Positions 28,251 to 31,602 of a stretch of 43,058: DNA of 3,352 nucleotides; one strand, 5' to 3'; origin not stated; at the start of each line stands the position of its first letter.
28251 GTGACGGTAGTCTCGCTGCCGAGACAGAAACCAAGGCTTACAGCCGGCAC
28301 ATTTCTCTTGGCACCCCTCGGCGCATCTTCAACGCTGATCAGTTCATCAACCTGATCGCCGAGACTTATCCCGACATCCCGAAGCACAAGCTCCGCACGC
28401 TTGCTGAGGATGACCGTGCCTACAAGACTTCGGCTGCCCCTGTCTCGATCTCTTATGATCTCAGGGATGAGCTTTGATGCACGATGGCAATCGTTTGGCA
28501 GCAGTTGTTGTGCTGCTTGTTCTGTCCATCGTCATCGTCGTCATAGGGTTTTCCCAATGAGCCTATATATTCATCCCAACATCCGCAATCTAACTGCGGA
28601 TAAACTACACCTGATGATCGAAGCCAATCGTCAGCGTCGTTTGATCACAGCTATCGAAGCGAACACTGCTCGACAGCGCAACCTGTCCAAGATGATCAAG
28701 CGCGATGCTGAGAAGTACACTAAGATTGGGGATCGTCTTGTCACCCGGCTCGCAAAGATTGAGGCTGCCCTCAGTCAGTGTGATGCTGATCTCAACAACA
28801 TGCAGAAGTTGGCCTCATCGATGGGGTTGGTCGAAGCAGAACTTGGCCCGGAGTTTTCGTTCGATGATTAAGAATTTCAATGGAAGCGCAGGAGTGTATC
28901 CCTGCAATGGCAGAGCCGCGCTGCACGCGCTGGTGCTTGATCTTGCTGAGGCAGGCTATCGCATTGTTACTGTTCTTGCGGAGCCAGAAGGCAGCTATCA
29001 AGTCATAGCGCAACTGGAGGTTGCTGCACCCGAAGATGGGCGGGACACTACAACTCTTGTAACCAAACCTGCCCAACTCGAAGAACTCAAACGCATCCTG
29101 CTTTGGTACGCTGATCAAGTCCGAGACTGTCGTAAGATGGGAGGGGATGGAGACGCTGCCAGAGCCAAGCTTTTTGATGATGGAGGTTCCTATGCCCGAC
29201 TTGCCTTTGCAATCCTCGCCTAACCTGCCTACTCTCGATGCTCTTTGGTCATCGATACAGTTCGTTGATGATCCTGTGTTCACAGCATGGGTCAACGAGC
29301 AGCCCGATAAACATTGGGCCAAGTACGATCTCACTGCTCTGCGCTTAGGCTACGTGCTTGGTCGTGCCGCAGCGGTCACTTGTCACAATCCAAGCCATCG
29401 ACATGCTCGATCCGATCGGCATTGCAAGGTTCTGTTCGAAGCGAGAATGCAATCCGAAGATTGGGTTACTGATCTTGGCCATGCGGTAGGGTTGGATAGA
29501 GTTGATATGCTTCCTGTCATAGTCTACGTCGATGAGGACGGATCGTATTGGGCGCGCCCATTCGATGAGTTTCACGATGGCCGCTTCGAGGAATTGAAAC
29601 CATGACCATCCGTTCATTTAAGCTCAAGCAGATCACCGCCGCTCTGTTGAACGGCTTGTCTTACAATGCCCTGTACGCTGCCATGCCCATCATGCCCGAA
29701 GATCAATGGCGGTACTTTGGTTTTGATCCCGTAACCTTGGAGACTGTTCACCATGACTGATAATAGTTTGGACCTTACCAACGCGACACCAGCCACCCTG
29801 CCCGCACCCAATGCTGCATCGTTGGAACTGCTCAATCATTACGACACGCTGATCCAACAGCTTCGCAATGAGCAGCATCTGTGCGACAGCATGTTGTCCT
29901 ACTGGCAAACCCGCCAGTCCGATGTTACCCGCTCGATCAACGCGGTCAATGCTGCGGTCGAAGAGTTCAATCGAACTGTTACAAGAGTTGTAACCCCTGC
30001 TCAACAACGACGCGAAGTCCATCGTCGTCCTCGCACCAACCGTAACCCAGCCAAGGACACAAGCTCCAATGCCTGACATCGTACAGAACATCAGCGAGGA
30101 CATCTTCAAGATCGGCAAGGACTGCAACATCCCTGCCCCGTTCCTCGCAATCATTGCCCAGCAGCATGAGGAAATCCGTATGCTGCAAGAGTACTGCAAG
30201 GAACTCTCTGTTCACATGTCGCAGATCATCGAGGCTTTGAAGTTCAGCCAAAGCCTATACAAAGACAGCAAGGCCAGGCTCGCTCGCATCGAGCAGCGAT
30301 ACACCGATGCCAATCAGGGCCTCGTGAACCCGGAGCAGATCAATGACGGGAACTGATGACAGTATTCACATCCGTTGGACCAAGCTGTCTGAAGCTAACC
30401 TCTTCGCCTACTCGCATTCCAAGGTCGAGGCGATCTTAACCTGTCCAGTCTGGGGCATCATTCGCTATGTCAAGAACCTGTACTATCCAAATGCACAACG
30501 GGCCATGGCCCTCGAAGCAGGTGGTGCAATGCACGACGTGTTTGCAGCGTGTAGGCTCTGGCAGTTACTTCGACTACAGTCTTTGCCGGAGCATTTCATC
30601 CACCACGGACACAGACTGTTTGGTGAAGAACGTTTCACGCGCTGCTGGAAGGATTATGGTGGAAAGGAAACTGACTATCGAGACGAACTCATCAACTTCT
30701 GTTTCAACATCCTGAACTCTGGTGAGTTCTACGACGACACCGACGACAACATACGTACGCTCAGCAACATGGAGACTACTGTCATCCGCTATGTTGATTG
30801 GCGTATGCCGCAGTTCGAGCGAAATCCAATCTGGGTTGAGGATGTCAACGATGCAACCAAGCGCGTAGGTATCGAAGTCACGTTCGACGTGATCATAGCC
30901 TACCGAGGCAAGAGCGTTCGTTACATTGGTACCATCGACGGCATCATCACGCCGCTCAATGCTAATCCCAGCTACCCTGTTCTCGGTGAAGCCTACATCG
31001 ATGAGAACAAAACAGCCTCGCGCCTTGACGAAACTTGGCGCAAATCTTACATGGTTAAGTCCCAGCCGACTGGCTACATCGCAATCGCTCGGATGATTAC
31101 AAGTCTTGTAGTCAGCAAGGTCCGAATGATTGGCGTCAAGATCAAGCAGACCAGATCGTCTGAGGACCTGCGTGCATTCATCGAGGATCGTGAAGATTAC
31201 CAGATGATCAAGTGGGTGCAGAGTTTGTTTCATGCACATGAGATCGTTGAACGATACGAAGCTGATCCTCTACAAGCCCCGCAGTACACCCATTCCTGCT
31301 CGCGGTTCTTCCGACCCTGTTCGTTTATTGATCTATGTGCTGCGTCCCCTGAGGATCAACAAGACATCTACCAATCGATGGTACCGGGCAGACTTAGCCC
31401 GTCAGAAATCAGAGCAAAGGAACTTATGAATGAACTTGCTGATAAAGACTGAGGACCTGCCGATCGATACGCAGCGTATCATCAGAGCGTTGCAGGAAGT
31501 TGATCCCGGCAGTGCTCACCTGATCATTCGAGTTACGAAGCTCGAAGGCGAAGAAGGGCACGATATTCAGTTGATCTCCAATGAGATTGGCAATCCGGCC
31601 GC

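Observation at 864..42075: Genome-wide iterated 15-bp palindrome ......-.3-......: 45 copies in 42.9 kb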

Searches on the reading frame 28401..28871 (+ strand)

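Call 17: search_protein_families(library=pfam, max_evalue=0.01, proteins=[window:28401-28871:+])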
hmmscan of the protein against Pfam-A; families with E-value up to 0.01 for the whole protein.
window:28401-28871:+ (156 aa): 1 family
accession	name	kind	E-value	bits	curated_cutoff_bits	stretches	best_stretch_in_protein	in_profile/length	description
PF21538.2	Med15_M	-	0.0091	16.6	24.2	0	77-146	18-87/110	ARC105/Med15 mediator subunit central domain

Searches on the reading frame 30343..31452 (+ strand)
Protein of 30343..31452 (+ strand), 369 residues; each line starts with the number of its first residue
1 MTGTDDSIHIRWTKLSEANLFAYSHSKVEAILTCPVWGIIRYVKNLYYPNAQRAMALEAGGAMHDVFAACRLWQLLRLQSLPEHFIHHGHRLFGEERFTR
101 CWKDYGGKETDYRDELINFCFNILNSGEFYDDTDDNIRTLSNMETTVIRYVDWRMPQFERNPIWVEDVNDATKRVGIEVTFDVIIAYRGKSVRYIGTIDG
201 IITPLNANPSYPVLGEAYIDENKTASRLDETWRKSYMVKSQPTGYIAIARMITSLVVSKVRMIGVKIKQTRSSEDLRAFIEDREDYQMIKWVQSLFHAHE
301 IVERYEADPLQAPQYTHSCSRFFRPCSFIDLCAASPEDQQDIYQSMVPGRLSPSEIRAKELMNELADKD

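Call 8: search_protein_families(library=phrogs, proteins=[window:30343-31452:+])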
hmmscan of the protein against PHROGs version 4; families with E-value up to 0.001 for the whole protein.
window:30343-31452:+ (369 aa): 1 family
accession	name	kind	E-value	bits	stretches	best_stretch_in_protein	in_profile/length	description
phrog_1218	-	DNA, RNA and nucleotide metabolism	7.3e-08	33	1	20-251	7-187/364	exonuclease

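Call 17: search_protein_families(library=pfam, max_evalue=0.01, proteins=[window:30343-31452:+])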
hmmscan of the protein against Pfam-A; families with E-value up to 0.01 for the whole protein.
window:30343-31452:+ (369 aa): 1 family
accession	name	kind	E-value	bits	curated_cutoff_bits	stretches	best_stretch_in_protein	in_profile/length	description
PF12705.13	PDDEXK_1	-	0.00022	21.7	22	1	23-332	2-246/247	PD-(D/E)XK nuclease superfamily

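Call 35: find_related_loci(query=A4, collection=viral_contigs, flank=10000)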
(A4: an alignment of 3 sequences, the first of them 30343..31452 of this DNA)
Query A4 (369 aa) in viral_contigs; peptide patterns used: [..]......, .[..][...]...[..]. (x = any residue, [..] = any of these).
99 stretches matched a pattern; 76 encode a relative of the query (tblastn E <= 1e-3); 76 distinct loci.
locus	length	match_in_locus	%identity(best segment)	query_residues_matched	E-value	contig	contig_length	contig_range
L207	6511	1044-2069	62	4-355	1e-150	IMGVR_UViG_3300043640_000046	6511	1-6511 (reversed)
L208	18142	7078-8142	61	7-366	7e-147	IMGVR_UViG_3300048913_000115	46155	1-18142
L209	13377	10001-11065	61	7-366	7e-147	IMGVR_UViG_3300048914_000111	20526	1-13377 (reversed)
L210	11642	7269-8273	58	10-355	6e-132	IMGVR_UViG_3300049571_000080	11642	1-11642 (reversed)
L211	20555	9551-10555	52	6-355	5e-117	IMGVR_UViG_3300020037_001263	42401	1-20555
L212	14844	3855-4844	53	11-355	8e-117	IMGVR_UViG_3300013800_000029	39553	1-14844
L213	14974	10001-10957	52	23-355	2e-109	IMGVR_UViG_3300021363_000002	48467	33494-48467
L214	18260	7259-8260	42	17-356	1e-92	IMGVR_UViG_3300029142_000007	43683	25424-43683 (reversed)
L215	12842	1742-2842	38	7-364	1e-74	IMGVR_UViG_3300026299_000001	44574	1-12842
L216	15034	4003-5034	39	10-353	1e-69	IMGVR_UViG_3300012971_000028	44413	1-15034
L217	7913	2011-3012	38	17-353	1e-66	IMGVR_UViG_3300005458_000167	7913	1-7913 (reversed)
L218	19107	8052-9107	35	10-364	5e-62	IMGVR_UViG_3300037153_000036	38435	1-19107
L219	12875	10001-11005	37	20-353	8e-62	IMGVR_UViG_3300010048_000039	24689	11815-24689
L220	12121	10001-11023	33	24-358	8e-56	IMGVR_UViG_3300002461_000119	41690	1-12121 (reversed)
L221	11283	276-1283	34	26-353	9e-53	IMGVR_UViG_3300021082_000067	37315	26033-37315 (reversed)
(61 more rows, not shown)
